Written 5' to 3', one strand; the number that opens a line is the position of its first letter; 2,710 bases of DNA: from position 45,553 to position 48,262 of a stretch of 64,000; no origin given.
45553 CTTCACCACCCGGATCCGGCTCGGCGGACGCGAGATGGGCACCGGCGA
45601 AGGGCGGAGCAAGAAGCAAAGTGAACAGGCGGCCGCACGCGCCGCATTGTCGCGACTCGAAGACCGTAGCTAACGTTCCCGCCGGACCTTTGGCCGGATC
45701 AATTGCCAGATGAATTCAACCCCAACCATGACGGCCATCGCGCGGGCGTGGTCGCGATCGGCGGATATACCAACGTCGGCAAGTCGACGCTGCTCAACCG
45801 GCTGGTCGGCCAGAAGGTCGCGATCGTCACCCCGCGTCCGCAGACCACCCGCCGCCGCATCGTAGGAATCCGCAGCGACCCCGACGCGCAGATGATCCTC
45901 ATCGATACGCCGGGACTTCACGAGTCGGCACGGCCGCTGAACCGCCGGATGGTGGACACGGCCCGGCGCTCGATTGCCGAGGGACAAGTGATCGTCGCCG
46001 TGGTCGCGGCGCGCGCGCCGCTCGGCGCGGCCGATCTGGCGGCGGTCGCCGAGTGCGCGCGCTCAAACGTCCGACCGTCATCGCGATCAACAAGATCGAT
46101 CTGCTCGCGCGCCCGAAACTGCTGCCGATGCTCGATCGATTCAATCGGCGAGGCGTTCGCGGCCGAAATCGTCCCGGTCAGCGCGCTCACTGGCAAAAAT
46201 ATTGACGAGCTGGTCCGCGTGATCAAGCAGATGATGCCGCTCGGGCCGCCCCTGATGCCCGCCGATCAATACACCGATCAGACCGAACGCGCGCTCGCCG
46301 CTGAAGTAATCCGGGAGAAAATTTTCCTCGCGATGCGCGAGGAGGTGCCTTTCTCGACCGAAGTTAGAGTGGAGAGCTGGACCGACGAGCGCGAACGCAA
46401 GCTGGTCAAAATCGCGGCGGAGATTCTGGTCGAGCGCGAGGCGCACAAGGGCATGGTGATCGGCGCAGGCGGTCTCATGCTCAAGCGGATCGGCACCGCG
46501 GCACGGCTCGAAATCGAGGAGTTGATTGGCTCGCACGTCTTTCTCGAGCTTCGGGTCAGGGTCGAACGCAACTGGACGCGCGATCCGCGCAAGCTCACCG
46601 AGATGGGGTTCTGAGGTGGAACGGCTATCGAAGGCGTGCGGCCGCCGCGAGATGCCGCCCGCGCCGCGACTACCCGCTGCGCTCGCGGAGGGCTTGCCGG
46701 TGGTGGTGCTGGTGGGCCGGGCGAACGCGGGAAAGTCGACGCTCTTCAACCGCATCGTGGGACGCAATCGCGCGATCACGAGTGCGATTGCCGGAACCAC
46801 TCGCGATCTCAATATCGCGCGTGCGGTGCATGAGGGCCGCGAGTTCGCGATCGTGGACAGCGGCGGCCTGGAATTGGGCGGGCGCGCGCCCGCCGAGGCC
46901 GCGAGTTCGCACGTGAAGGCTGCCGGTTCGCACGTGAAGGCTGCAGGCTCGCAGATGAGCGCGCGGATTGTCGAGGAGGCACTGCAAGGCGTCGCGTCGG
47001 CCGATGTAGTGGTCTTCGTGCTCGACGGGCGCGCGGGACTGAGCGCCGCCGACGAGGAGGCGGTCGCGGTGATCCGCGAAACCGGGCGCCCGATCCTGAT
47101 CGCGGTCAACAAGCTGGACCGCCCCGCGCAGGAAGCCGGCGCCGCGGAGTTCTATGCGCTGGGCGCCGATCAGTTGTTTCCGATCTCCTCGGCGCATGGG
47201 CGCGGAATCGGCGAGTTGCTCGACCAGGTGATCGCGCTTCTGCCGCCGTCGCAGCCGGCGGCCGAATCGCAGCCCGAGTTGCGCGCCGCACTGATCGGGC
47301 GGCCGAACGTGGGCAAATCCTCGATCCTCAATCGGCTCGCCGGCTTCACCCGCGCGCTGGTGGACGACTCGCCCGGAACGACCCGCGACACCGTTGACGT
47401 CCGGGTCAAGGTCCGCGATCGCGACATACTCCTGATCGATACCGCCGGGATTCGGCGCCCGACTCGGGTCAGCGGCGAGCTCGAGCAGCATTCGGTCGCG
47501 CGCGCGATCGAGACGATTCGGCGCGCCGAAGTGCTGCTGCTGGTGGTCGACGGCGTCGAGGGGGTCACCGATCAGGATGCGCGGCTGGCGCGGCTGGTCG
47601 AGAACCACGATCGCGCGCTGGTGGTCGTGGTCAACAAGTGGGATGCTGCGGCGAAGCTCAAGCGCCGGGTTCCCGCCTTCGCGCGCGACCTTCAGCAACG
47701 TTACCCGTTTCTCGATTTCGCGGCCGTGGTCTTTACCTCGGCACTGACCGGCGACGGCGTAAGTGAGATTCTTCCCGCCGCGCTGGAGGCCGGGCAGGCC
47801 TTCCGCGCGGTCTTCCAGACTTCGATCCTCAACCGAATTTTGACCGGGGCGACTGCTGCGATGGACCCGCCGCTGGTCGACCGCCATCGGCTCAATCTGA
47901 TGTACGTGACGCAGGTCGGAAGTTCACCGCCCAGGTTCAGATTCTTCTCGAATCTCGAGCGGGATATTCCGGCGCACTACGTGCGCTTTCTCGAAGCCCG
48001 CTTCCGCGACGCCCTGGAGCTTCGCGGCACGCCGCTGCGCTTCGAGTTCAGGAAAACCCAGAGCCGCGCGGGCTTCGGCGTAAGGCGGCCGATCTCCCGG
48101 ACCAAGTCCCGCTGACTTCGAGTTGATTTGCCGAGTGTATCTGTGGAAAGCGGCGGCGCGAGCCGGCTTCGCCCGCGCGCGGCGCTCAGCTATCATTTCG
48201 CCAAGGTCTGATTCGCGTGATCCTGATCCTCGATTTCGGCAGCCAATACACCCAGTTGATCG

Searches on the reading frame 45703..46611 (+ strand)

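Call 53: search_protein_families(library=pfam, proteins=[window:45703-46611:+], max_evalue=0.001)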
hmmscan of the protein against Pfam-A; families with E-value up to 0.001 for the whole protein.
window:45703-46611:+ (303 aa): 5 families
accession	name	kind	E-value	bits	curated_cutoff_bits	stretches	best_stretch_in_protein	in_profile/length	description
PF01926.29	MMR_HSR1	-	6.9e-20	71.7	21.9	1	17-108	2-90/113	50S ribosome-binding GTPase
PF07650.23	KH_2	-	3.6e-15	56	22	1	228-291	14-77/78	KH domain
PF00350.29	Dynamin_N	-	7.3e-09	36.3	27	1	17-60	1-44/168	Dynamin family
PF02421.24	FeoB_N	-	2.6e-07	30.7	27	1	17-172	3-154/156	Ferrous iron transport protein B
PF03193.22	RsgA_GTPase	-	0.00022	21.6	30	0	16-74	108-170/174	RsgA GTPase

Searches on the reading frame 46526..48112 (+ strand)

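Call 53: search_protein_families(library=pfam, proteins=[window:46526-48112:+], max_evalue=0.001)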
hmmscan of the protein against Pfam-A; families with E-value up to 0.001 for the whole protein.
window:46526-48112:+ (529 aa): 15 families
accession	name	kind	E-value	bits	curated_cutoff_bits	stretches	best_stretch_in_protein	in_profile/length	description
PF01926.29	MMR_HSR1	-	3.8e-53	178.8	21.9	2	254-371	2-113/113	50S ribosome-binding GTPase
PF00009.33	GTP_EFTU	-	8.4e-26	91.1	26.5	2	284-421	54-184/188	Elongation factor Tu GTP binding domain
PF02421.24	FeoB_N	-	2e-22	79.8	27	2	253-416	2-153/156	Ferrous iron transport protein B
PF14714.11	KH_dom-like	-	2.6e-22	79.3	27.3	1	431-509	3-81/81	KH-domain-like of EngA bacterial GTPase enzymes, C-terminal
PF00350.29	Dynamin_N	-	3.6e-12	47.1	27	0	60-96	1-37/168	Dynamin family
PF04548.22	AIG1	-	1.1e-10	41.7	27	1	60-127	3-70/212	AIG1 family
PF03193.22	RsgA_GTPase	-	8e-10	39.2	30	0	52-90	103-139/174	RsgA GTPase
PF02492.25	cobW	-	6.3e-07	29.6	20.7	0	297-395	82-178/180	CobW/HypB/UreG, nucleotide-binding domain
PF00005.33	ABC_tran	-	2.6e-06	28.5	25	0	59-118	13-71/137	ABC transporter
PF08477.19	Roc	-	7.7e-06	26.6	27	0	255-277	3-25/119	Ras of Complex, Roc, domain of DAPkinase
PF00025.27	Arf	-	0.0001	22.2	22.3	0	60-114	17-67/174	ADP-ribosylation factor family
PF13401.12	AAA_22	-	0.00019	22.2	27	0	255-366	9-116/130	AAA domain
PF00071.28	Ras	-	0.00027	21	21.6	0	255-415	3-152/162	Ras family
PF19993.5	DO-GTPase2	-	0.0003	21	27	0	298-392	88-191/226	Double-GTPase 2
PF05621.17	TniB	-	0.00093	19.1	22.4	0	254-348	38-132/189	Bacterial TniB protein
